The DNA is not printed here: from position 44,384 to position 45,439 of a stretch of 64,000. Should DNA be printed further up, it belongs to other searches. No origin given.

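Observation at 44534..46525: Unusual four-domain fusion: minimal nucleotidyltransferase + M23 peptidase + PG-binding + tail-lysozyme-like domain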

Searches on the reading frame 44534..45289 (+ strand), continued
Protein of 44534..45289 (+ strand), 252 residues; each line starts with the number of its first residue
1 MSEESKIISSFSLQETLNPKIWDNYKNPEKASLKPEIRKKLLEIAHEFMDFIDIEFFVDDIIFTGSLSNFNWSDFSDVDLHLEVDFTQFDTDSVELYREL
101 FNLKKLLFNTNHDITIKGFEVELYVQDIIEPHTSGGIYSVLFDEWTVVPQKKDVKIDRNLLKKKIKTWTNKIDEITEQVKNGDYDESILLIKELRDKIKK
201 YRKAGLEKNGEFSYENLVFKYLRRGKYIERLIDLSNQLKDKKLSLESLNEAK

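Call 49: search_dna_similar(query=window:44534-45289:+, collection=phages, mode=protein, max_rows=60, rows=spread)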
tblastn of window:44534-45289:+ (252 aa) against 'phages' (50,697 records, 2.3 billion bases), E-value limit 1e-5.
Records with a match: 45; places in all: 45; records where one place covers at least 80% of the query: 45.
Best place of each record, by identity: <60% 45.
By first word of the organism name: Prevotella 15; Synechococcus 14; Maribacter 8; uncultured 5; Caulobacter 2; Marine 1.
By host as written in the record: Prevotella sp. 15; Maribacter forsetii DSM18668 8; Synechococcus sp. MW02 8; - 6; Synechococcus sp. 2; Synechococcus sp. LC16 2; Caulobacter crescentus CB15 2; Synechococcus sp. CRE1902 1; and 1 more.
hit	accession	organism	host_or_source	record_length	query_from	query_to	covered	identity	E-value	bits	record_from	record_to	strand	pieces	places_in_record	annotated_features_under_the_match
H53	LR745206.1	uncultured phage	metagenomic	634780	8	243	94%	42.0%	5e-43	160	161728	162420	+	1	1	record has no annotation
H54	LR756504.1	uncultured phage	metagenomic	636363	8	245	94%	41.4%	6e-44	163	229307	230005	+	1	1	record has no annotation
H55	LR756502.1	uncultured phage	metagenomic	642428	8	243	94%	40.6%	3e-37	144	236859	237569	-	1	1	record has no annotation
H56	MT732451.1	Maribacter phage Molly_1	Maribacter forsetii DSM18668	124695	6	246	96%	39.1%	5e-44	164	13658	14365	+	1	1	hypothetical protein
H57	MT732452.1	Maribacter phage Molly_2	Maribacter forsetii DSM18668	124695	6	246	96%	39.1%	5e-44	164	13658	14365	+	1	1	hypothetical protein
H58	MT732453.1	Maribacter phage Molly_3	Maribacter forsetii DSM18668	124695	6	246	96%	39.1%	5e-44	164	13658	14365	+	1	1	hypothetical protein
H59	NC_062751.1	Maribacter phage Molly_1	Maribacter forsetii DSM18668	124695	6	246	96%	39.1%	5e-44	164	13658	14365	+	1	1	hypothetical protein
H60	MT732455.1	Maribacter phage Molly_5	Maribacter forsetii DSM18668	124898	6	246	96%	39.1%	5e-44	164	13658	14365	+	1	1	hypothetical protein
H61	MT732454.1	Maribacter phage Molly_4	Maribacter forsetii DSM18668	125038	6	246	96%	39.1%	5e-44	164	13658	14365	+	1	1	hypothetical protein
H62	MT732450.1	Maribacter phage Colly_1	Maribacter forsetii DSM18668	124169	6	246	96%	38.7%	2e-43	162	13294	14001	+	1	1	hypothetical protein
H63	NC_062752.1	Maribacter phage Colly_1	Maribacter forsetii DSM18668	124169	6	246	96%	38.7%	2e-43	162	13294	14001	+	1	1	hypothetical protein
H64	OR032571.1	Synechococcus phage DSL-LC02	Synechococcus sp.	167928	10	247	94%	39.2%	2e-33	133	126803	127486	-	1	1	aminoglycoside nucleotidyltransferase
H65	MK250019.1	Prevotella phage Lak-A2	Prevotella sp.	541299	8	246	95%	38.9%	1e-31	128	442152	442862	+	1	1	record has no annotation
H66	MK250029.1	Prevotella phage Lak-C1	Prevotella sp.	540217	8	246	95%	38.5%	5e-32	129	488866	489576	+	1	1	record has no annotation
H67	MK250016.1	Prevotella phage Lak-A1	Prevotella sp.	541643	8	246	95%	38.5%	9e-32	128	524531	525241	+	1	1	record has no annotation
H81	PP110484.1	Synechococcus phage MA01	Synechococcus sp. MW02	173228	3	245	96%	35.5%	2e-23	104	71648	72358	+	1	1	hypothetical protein (x2)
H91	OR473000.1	Synechococcus phage S-CREM2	Synechococcus sp. CRE1902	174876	6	246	96%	33.6%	3e-22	100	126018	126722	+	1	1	hypothetical protein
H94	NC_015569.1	Synechococcus phage S-CRM01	Synechococcus sp. LC16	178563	10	245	94%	33.3%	7e-20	94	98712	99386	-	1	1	hypothetical protein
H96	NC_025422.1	Caulobacter phage Cr30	Caulobacter crescentus CB15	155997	14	240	90%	34.2%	1e-20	97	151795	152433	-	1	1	hypothetical protein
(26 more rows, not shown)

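Call 53: fold_search(model_id=the predicted structure, library=viral)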
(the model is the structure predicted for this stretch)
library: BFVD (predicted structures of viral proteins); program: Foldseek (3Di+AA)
matches with E <= 10: 513; with E <= 0.001: 11
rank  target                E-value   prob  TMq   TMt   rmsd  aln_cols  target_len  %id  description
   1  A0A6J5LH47            1.1e-23  1.00  0.85  0.62   1.9       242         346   37  Polymerase, nucleotidyl transferase domain containing protein [uncultured Caudovirales phage]
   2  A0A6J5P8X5            1.2e-23  1.00  0.85  0.25   2.4       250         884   35  Uncharacterized protein [uncultured Caudovirales phage]
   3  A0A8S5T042            1.2e-22  1.00  0.83  0.43   2.2       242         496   40  Uncharacterized protein [Myoviridae sp. ctWb16]
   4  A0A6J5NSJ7            3.2e-22  1.00  0.84  0.62   1.7       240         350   34  Uncharacterized protein [uncultured Caudovirales phage]
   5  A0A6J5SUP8            5.5e-22  1.00  0.86  0.57   2.1       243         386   34  Uncharacterized protein [uncultured Caudovirales phage]
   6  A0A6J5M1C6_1          2.4e-21  1.00  0.57  0.20   9.7       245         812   35  Amidoligase enzyme [uncultured Caudovirales phage]
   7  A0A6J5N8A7            5.8e-21  1.00  0.58  0.34   9.3       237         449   33  LETM1-like [uncultured Caudovirales phage]
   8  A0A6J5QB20            1.5e-20  1.00  0.82  0.53   2.0       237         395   35  Uncharacterized protein [uncultured Caudovirales phage]
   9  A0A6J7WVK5            2.7e-18  1.00  0.80  0.52   2.3       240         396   34  Uncharacterized protein [uncultured Caudovirales phage]
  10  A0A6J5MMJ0            6.8e-11  1.00  0.67  0.56   8.7       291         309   18  Uncharacterized protein [uncultured Caudovirales phage]
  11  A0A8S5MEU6            2.1e-10  1.00  0.66  0.54   5.8       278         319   21  Uncharacterized protein [Siphoviridae sp. ctYh54]
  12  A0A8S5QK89            1.1e-03  1.00  0.31  0.67   4.4       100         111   25  Uncharacterized protein [Siphoviridae sp. ctiOl67]
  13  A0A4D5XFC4            5.3e-03  0.51  0.24  0.15  14.5       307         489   14  Ankyrin repeat protein [Pithovirus LCPAC102]
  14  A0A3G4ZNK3            1.0e-02  0.63  0.25  0.26  14.2       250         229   13  Polymerase nucleotidyl transferase domain-containing protein [Terrestrivirus sp.]
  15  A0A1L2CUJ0            5.6e-02  0.21  0.19  0.21  19.3       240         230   10  Nucleotidyltransferase [Pectobacterium phage vB_PcaM_CBB]
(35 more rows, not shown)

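Call 69: search_protein_families(library=pfam, alignment_id=A4, max_evalue=0.0001)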
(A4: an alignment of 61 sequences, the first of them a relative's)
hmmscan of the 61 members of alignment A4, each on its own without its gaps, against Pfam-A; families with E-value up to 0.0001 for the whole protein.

A. member 1, P0244 (544 aa): 1 family
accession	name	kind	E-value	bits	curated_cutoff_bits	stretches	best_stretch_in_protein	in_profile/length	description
PF01471.23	PG_binding_1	-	2.1e-10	41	23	1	293-345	2-52/57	Putative peptidoglycan binding domain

B. families by the number of members that match (of 61 scanned): 12 families
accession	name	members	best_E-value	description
PF01471.23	PG_binding_1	14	1.1e-15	Putative peptidoglycan binding domain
PF01909.29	NTP_transf_2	7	4.4e-12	Nucleotidyltransferase domain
PF01551.29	Peptidase_M23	6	5.1e-26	Peptidase family M23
PF18765.7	Polbeta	3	2.8e-08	Polymerase beta, Nucleotidyltransferase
PF18760.7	ART-PolyVal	2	2.2e-59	ADP-Ribosyltransferase in polyvalent proteins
PF01832.25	Glucosaminidase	2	4.4e-07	Mannosyl-glycoprotein endo-beta-N-acetylglucosaminidase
PF22600.2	MTPAP-like_central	2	1.2e-05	Poly(A) RNA polymerase, mitochondrial-like, central palm domain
PF18013.6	Phage_lysozyme2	1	1.1e-28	Phage tail lysozyme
PF00929.31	RNase_T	1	2.2e-10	Exonuclease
PF11450.13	DUF3008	1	4.9e-06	Protein of unknwon function (DUF3008)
PF13563.12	2_5_RNA_ligase2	1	6.5e-06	2'-5' RNA ligase superfamily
PF22014.2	DUF6932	1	8.3e-06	Family of unknown function (DUF6932)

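Call 70: search_protein_families(library=pfam, alignment_id=A3, max_evalue=0.1)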
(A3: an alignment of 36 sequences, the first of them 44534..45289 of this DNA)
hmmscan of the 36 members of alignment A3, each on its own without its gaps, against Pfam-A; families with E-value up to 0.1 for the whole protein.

A. member 1, window:44534-45289:+ (252 aa): 3 families
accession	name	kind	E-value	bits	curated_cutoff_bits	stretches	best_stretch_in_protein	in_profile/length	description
PF14276.11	DUF4363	-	0.0013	19.1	27.5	1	159-203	5-49/107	Domain of unknown function (DUF4363)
PF22600.2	MTPAP-like_central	-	0.036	14.6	27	1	24-103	12-83/139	Poly(A) RNA polymerase, mitochondrial-like, central palm domain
PF17448.7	YqaH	-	0.044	14.5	31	1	154-200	7-54/88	Uncharacterized YqaH-like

B. families by the number of members that match (of 36 scanned): 40 families (the first 25 are shown)
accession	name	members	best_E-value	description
PF01909.29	NTP_transf_2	34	1.2e-05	Nucleotidyltransferase domain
PF22600.2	MTPAP-like_central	30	2.9e-05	Poly(A) RNA polymerase, mitochondrial-like, central palm domain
PF18765.7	Polbeta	27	0.00045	Polymerase beta, Nucleotidyltransferase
PF14276.11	DUF4363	9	0.0013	Domain of unknown function (DUF4363)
PF20879.2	SidM_N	8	0.00026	SidM, N-terminal domain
PF12633.13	Adenyl_cycl_N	3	0.00085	Adenylate cyclase NT domain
PF08295.17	Sin3_corepress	2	0.055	Sin3 family co-repressor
PF07984.18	NTP_transf_7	1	0.00051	Nucleotidyltransferase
PF23067.1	MG280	1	0.0011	Uncharacterised protein MG280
PF20138.4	DUF6528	1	0.0034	Family of unknown function (DUF6528)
PF05384.16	DegS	1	0.0053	Sensor protein DegS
PF16888.10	YwqH-like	1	0.0059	YwqH-like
PF15905.10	HMMR_N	1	0.01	Hyaluronan mediated motility receptor N-terminal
PF13837.12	Myb_DNA-bind_4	1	0.013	Myb/SANT-like DNA-binding domain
PF15007.11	CEP44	1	0.015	Centrosomal spindle body, CEP44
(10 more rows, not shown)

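Call 72: search_protein_families(library=pfam, proteins=[P0337, P0372, P0377, P0310, P0294, P0333, P0261, P0267], max_evalue=0.001)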
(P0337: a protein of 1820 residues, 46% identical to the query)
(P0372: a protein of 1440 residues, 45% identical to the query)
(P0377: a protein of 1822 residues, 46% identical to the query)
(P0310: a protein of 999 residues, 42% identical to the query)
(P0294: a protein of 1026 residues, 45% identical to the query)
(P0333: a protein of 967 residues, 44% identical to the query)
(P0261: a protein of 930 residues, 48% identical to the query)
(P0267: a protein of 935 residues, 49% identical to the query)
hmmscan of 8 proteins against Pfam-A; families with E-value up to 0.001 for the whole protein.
P0337 (1820 aa): 0 families

P0372 (1440 aa): 1 family
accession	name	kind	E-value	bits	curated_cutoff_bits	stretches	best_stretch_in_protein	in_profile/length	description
PF12224.13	Amidoligase_2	-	1.6e-07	31.9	22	1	856-1040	19-227/245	Putative amidoligase enzyme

P0377 (1822 aa): 2 families
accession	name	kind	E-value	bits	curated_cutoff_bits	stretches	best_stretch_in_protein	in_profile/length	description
PF18760.7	ART-PolyVal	-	2.2e-59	200.7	31.2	3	1130-1264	1-140/140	ADP-Ribosyltransferase in polyvalent proteins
PF01909.29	NTP_transf_2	-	0.00094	20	21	0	58-107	14-63/93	Nucleotidyltransferase domain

P0310 (999 aa): 0 families

P0294 (1026 aa): 0 families

P0333 (967 aa): 2 families
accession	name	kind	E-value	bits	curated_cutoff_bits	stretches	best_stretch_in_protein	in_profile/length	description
PF06414.18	Zeta_toxin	-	5.9e-08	32.8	22.3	0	682-764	76-165/199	Zeta toxin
PF13671.12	AAA_33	-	0.00028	21.6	27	1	607-751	2-120/143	AAA domain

P0261 (930 aa): 3 families
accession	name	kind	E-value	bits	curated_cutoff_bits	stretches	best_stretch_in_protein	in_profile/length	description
PF02557.22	VanY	-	4e-21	75.6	25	1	833-930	26-131/132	D-alanyl-D-alanine carboxypeptidase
PF01471.23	PG_binding_1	-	4.2e-07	30.5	23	1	493-536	3-44/57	Putative peptidoglycan binding domain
PF01510.30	Amidase_2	-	1.1e-06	29.4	26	1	272-392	6-124/131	N-acetylmuramoyl-L-alanine amidase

P0267 (935 aa): 1 family
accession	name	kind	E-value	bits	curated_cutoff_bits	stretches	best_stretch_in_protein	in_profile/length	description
PF07661.19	MORN_2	-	1.4e-19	68.3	29.6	1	743-764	1-22/22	MORN repeat variant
